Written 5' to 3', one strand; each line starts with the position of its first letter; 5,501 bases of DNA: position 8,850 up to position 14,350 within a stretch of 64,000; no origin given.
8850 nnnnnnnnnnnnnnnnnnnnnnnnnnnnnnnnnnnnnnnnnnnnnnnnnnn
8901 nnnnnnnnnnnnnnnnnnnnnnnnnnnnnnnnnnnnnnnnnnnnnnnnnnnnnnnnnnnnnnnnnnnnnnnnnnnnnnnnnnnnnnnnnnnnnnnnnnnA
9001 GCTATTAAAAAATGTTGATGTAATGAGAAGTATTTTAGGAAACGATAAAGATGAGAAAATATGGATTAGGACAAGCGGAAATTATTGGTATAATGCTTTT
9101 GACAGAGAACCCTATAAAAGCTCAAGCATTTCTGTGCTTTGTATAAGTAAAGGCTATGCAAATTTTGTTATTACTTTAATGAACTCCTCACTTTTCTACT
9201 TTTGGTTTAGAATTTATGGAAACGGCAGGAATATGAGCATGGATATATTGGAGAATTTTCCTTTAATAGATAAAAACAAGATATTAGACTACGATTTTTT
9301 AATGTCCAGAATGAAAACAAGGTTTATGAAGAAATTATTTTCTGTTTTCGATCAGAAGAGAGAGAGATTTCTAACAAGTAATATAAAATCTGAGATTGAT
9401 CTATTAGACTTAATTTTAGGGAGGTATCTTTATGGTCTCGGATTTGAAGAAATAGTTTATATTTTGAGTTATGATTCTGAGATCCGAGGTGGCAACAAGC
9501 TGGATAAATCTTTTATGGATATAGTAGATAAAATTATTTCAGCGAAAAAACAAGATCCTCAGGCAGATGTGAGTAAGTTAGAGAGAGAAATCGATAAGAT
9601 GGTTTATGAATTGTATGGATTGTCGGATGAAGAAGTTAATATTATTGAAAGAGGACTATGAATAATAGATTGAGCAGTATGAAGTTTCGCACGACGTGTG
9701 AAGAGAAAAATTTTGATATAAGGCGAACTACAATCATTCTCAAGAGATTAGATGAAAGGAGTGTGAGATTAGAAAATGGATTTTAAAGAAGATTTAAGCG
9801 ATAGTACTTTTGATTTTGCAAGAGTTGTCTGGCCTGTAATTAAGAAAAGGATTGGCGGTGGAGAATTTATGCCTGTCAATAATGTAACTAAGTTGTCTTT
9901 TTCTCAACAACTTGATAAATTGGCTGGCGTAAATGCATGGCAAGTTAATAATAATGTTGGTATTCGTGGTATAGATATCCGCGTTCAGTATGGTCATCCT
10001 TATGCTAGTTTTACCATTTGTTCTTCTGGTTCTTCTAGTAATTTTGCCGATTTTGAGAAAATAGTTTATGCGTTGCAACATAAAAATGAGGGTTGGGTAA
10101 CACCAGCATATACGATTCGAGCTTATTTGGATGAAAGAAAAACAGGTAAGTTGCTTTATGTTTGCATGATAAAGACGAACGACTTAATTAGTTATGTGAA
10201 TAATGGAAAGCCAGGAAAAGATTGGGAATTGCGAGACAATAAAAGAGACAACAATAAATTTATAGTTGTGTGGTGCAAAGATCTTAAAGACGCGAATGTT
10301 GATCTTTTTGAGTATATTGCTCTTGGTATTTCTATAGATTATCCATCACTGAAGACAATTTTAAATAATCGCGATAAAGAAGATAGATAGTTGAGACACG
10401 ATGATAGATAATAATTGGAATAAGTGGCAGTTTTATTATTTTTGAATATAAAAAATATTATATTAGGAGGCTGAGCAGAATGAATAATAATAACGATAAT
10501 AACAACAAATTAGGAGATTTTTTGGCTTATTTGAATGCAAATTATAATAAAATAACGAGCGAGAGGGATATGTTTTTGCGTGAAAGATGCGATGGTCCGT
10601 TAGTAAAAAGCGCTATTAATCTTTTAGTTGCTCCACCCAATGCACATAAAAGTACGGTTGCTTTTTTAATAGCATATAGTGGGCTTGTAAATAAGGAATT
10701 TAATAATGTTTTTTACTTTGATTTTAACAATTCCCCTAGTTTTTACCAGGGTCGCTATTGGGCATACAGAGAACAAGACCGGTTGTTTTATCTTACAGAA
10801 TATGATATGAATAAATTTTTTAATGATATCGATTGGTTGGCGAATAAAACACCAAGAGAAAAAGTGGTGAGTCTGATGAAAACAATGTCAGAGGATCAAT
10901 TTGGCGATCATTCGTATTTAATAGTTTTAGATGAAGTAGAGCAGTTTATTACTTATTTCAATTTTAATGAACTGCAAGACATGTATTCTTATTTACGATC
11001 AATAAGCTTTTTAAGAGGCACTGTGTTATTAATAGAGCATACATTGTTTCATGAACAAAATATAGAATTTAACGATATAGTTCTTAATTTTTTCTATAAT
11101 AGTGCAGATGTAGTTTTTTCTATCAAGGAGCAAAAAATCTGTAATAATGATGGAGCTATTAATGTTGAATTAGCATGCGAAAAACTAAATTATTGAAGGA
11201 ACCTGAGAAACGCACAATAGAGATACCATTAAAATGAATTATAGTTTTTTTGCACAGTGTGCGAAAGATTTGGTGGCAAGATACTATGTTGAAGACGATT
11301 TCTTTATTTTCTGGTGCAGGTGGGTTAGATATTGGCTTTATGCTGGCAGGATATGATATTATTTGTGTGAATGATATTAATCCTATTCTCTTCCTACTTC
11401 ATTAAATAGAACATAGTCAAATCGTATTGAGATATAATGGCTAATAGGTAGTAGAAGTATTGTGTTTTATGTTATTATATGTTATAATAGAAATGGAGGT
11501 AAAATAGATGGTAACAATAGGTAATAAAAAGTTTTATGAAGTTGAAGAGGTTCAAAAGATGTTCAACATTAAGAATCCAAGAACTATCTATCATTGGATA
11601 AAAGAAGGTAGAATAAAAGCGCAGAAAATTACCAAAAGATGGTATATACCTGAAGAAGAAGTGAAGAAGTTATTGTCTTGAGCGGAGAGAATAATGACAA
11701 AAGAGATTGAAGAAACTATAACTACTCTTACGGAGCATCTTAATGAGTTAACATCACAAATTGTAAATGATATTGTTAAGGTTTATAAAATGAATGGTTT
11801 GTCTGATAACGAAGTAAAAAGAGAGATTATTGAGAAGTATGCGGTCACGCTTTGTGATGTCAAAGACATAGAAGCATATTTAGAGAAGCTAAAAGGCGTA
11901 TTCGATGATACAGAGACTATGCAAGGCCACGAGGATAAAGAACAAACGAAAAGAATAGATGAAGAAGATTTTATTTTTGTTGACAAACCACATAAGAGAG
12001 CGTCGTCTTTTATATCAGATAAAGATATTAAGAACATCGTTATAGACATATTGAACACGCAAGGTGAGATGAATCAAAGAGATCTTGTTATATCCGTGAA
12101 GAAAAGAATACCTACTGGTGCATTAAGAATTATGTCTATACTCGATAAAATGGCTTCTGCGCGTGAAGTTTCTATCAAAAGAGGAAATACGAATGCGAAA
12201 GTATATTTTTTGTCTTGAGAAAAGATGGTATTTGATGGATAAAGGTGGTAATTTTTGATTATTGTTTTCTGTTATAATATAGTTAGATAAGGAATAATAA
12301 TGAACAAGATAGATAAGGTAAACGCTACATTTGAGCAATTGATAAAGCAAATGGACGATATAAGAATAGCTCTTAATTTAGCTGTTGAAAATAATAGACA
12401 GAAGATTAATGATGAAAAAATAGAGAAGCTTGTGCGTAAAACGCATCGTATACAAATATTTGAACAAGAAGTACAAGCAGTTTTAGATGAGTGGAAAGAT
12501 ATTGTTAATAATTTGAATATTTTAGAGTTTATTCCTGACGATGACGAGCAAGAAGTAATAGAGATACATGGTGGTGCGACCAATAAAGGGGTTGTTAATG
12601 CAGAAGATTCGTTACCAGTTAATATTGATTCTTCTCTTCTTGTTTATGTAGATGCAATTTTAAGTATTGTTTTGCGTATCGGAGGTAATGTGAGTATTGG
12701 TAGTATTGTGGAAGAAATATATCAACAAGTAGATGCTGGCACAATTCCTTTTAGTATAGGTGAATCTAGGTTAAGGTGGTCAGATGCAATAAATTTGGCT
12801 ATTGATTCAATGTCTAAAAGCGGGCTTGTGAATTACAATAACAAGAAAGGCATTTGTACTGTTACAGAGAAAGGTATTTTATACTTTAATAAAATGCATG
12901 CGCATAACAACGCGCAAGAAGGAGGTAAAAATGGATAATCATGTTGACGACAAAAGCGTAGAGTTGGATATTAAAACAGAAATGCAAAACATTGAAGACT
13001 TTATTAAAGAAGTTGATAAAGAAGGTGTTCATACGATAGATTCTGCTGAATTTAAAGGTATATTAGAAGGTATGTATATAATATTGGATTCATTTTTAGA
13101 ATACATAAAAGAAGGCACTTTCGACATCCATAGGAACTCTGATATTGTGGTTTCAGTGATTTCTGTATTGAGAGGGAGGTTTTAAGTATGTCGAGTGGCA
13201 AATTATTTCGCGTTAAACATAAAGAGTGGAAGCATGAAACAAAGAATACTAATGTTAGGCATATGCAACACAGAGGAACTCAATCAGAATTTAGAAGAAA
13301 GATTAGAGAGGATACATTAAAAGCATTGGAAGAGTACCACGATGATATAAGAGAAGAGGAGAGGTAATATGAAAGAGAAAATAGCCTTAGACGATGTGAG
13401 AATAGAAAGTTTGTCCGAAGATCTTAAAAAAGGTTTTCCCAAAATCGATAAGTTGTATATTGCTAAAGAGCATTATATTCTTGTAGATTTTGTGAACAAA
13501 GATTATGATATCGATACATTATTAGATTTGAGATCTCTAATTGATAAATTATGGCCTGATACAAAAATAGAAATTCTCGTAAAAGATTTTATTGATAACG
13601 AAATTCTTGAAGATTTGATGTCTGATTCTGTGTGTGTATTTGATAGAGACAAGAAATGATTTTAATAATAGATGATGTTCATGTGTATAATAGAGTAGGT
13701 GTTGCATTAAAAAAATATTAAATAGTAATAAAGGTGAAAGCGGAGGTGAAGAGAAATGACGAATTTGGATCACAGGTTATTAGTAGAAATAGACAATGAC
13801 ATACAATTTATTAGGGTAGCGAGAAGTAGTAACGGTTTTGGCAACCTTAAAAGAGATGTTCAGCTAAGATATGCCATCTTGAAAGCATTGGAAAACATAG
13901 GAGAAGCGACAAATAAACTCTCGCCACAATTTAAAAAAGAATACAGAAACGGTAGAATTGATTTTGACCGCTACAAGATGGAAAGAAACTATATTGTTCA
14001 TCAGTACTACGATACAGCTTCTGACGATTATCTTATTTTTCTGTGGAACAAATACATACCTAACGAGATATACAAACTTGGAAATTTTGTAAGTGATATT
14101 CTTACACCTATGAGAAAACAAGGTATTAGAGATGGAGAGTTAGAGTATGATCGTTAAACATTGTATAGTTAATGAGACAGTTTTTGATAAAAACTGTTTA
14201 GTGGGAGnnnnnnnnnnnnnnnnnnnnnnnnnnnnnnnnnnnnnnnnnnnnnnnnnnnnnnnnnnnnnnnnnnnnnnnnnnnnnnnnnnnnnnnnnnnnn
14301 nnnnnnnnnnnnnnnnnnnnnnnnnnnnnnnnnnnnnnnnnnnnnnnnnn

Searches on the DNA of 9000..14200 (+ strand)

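Call 7: search_dna_similar(query=window:9000-14200:+, collection=phages, mode=distant, max_rows=15)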
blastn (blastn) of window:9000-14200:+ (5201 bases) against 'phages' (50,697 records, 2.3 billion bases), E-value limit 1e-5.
No match.
